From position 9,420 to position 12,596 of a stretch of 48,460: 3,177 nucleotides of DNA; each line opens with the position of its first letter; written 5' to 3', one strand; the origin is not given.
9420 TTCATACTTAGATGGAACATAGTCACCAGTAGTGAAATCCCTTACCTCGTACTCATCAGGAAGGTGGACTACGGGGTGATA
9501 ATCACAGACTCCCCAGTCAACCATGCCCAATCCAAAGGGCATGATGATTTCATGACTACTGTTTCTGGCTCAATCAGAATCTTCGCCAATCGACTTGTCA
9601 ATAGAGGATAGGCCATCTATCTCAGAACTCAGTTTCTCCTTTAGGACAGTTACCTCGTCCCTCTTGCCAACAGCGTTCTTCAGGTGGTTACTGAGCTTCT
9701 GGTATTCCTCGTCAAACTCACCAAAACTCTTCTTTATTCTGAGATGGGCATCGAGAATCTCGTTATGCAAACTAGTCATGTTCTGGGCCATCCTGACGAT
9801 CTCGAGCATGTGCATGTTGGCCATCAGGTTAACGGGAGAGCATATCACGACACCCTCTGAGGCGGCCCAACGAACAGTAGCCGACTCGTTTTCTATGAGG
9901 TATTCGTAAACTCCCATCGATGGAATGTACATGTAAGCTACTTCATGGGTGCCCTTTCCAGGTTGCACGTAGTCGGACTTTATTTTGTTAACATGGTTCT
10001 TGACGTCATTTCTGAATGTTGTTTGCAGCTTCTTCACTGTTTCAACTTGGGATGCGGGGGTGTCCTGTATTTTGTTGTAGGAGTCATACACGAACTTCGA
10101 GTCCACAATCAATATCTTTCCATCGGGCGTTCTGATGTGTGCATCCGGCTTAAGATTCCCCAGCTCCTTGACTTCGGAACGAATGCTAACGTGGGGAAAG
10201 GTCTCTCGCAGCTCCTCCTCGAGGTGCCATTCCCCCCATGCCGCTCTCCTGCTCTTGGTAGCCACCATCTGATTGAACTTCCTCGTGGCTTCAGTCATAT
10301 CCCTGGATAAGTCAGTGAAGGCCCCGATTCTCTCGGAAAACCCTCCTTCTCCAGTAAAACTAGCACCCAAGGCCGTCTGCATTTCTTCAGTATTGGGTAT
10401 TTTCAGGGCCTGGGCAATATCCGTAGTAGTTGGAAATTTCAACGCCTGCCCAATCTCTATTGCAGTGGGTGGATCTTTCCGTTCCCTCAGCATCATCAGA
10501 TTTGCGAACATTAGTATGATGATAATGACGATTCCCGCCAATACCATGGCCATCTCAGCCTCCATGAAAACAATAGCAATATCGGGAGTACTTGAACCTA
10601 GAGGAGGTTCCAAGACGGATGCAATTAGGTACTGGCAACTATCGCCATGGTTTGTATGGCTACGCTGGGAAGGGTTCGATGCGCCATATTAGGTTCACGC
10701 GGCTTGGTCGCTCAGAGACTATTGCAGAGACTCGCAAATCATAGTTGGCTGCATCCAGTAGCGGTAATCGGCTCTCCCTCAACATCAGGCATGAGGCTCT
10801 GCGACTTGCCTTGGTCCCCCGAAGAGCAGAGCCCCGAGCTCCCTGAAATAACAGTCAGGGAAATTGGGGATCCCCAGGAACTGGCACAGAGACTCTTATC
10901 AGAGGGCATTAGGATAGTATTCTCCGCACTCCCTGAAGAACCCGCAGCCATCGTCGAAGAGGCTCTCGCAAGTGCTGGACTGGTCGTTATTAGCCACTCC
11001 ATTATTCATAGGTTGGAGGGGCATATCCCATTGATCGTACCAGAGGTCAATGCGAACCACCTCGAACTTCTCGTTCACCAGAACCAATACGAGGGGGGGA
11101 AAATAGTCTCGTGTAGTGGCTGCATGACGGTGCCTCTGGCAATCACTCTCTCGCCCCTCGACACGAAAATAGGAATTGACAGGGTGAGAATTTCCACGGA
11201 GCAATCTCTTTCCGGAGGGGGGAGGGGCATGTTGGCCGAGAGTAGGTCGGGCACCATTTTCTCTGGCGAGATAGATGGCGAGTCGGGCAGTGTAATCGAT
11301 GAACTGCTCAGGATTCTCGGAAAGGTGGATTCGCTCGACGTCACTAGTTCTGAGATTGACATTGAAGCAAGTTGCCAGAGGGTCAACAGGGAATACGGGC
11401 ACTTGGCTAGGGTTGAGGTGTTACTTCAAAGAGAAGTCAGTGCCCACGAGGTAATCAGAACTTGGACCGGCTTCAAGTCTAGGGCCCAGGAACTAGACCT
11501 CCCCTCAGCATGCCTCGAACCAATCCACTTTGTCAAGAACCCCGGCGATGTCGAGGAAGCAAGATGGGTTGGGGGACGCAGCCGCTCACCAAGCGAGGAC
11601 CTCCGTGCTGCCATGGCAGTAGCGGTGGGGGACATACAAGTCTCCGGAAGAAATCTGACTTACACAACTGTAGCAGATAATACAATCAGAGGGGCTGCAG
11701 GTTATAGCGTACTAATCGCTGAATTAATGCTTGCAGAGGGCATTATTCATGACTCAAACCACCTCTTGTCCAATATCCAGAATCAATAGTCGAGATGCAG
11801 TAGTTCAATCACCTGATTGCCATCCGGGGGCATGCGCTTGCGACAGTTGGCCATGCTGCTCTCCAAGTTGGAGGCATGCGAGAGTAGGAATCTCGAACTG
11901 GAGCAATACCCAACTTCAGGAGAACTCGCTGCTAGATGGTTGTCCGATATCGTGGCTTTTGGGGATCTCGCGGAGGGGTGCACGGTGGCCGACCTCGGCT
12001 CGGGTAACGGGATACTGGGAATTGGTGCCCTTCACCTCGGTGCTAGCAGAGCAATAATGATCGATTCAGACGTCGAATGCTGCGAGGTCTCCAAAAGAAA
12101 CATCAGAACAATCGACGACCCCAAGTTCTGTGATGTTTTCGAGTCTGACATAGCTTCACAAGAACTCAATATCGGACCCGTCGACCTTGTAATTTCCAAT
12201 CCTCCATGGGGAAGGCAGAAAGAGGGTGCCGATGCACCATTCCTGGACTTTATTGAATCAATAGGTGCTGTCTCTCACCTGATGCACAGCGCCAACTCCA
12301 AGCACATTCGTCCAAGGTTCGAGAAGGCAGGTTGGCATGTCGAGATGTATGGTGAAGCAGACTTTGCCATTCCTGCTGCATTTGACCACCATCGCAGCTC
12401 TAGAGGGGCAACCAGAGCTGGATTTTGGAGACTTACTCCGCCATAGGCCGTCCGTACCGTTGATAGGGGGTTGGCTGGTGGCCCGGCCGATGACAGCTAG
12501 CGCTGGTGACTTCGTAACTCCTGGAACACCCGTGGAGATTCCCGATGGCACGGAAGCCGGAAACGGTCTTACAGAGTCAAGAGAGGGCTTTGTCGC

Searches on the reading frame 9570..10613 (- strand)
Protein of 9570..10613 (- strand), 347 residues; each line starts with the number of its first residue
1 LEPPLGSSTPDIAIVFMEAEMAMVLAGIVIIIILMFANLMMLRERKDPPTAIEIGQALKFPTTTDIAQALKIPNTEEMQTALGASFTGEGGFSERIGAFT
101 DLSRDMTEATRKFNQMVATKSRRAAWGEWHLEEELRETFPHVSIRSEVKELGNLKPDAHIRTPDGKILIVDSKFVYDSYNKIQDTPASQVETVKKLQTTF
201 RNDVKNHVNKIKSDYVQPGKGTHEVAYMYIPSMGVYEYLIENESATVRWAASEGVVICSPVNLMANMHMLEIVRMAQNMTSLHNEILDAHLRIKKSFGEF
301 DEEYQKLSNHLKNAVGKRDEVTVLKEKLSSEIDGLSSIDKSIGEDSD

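Call 12: search_protein_families(library=pfam, proteins=[window:9570-10613:-], max_evalue=0.00001)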
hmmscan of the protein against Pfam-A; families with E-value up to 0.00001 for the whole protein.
window:9570-10613:- (347 aa): 1 family
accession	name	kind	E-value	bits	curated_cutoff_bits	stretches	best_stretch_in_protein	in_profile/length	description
PF02646.22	RmuC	-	5.5e-36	124.6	26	1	92-339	35-285/291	RmuC family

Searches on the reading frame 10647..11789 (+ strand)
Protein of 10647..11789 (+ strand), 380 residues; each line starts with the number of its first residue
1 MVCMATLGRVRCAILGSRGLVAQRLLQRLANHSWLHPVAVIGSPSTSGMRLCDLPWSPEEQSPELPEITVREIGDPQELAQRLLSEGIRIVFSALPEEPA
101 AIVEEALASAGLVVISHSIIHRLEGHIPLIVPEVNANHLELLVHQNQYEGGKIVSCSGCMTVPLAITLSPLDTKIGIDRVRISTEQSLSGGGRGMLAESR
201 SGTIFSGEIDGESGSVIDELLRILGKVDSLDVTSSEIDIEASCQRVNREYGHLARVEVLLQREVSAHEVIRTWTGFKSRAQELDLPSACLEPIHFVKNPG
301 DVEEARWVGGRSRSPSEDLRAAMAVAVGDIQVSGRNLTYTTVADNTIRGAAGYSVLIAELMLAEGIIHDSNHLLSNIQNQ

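Call 12: search_protein_families(library=pfam, proteins=[window:10647-11789:+], max_evalue=0.00001)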
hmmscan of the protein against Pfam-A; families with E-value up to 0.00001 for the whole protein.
window:10647-11789:+ (380 aa): 1 family
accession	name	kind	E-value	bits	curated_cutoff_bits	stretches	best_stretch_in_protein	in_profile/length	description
PF01118.30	Semialdhyde_dh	-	8.5e-18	65.4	26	1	12-140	2-119/121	Semialdehyde dehydrogenase, NAD binding domain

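Call 54: search_protein_families(library=ncbifam, proteins=[window:10647-11789:+], max_evalue=0.00001)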
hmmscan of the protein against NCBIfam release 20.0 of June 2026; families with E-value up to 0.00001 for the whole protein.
window:10647-11789:+ (380 aa): 7 families
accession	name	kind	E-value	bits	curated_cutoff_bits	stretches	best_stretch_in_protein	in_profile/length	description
NF006416.0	PRK08664.1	subfamily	3.8e-68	230.2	232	1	10-367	4-349/350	aspartate-semialdehyde dehydrogenase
TIGR00978.1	asd_EA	equivalog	2.3e-64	217.6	301.2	1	10-362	1-341/342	aspartate-semialdehyde dehydrogenase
NF011456.0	PRK14874.1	equivalog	3e-23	82.4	223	1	10-198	5-170/346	aspartate-semialdehyde dehydrogenase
TIGR01296.1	asd_B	equivalog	1e-17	64.3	324.2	1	88-198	62-166/339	aspartate-semialdehyde dehydrogenase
NF005229.0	PRK06728.1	equivalog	1.2e-13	50.7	628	1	86-200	67-173/347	aspartate-semialdehyde dehydrogenase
NF005957.0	PRK08040.1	equivalog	4.9e-10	39.4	273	1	91-193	71-166/336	aspartate-semialdehyde dehydrogenase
TIGR01850.1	argC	equivalog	1.7e-08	34.1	233.6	1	11-195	2-187/345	N-acetyl-gamma-glutamyl-phosphate reductase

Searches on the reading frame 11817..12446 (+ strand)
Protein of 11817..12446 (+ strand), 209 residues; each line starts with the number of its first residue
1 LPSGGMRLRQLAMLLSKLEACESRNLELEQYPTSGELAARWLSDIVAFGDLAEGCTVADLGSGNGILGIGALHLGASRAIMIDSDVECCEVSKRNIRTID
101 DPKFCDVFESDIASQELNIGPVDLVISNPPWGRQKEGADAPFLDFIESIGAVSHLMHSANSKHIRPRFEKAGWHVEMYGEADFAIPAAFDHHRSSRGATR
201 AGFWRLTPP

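Call 12: search_protein_families(library=pfam, proteins=[window:11817-12446:+], max_evalue=0.00001)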
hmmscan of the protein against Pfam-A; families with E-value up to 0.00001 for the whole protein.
window:11817-12446:+ (209 aa): 3 families
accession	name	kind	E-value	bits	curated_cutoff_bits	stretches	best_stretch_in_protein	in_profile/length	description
PF05175.20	MTS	-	1.3e-10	41.6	23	1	56-147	34-124/170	Methyltransferase small domain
PF06325.19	PrmA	-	1.6e-09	38.2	22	1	51-128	159-233/296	Ribosomal protein L11 methyltransferase (PrmA)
PF03602.21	Cons_hypoth95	-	9.7e-08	32.3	24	1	52-135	40-127/182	Conserved hypothetical protein 95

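Call 54: search_protein_families(library=ncbifam, proteins=[window:11817-12446:+], max_evalue=0.00001)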
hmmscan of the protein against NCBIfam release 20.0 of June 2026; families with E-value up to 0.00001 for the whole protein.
window:11817-12446:+ (209 aa): 5 families
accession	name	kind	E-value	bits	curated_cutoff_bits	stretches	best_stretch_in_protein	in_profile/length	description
TIGR03534.1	RF_mod_PrmC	equivalog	3.7e-09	36.4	199.1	1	53-133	88-168/253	peptide chain release factor N(5)-glutamine methyltransferase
TIGR00095.1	TIGR00095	equivalog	1e-08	35.1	117.5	1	53-135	52-138/194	16S rRNA (guanine(966)-N(2))-methyltransferase RsmD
TIGR00406.1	prmA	equivalog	1.1e-08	34.9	183.15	1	54-128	160-232/288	50S ribosomal protein L11 methyltransferase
NF001790.0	PRK00517.3-3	equivalog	2e-06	27.4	269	1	53-128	122-198/262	50S ribosomal protein L11 methyltransferase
NF011528.0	PRK14968.1-2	equivalog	2.2e-06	27.4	171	1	50-132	35-118/205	putative methyltransferase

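Call 55: search_solved_structures(query=window:11817-12446:+, max_evalue=0.001)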
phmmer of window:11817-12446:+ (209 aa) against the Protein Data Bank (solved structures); distinct sequences matched with E-value up to 0.001: 6.
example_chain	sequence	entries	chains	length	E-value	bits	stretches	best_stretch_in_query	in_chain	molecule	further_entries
1wy7_A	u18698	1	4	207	1.9e-23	86.5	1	7-193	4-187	hypothetical protein PH1948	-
9ohl_C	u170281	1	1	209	1.2e-19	74.1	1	6-194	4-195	rRNA N(6)-adenosine-methyltransferase METTL5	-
6h2u_A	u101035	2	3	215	1.3e-19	74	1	6-194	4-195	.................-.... protein 5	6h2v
1ne2_A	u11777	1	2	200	7.1e-14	55.3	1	11-200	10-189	hypothetical protein ta1320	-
3p9n_A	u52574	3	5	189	1.4e-06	31.4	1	33-140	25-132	POSSIBLE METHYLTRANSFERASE (METHYLASE) | Putative methyltransferase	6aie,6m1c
2fhp_A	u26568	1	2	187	0.00076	22.5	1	48-135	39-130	methylase, putative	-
